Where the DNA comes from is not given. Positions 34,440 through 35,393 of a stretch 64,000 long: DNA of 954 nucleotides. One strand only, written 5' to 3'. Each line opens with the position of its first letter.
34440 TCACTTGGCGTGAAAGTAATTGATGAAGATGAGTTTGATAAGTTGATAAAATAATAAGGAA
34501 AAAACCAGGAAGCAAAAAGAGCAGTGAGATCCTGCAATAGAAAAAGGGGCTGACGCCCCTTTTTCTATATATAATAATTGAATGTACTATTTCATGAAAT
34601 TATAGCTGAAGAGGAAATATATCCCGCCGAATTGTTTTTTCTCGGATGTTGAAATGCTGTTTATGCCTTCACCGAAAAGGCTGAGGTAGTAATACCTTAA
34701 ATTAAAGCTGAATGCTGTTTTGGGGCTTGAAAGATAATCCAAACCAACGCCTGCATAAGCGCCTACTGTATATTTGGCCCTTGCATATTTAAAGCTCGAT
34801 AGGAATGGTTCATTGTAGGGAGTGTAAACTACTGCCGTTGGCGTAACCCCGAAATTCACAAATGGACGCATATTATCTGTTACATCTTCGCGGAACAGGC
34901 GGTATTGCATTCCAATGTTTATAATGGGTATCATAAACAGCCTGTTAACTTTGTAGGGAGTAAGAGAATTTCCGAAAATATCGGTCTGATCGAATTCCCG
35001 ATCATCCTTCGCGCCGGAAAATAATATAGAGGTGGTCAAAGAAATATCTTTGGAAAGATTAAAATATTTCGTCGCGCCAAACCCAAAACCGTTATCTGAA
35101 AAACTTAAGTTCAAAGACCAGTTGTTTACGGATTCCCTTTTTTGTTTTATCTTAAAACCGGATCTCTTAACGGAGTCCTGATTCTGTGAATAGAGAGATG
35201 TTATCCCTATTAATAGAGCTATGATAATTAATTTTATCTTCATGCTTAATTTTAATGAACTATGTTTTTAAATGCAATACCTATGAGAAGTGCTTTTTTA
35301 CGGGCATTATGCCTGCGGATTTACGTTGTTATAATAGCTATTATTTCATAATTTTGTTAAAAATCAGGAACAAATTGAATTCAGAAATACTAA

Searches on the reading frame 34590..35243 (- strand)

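Call 44: search_protein_families(library=pfam, max_evalue=1, proteins=[window:34590-35243:-])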
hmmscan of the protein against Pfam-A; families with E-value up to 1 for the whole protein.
window:34590-35243:- (218 aa): 1 family
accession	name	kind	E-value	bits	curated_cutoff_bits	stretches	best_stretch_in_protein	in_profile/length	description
PF14590.12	DUF4447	-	0.25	11.6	27.2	1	129-154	85-110/166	Domain of unknown function (DUF4447)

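Call 62: search_protein_families(library=ncbifam, proteins=[window:34590-35243:-], max_evalue=0.01)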
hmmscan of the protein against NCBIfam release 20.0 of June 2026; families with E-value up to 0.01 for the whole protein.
window:34590-35243:- (218 aa): 0 families
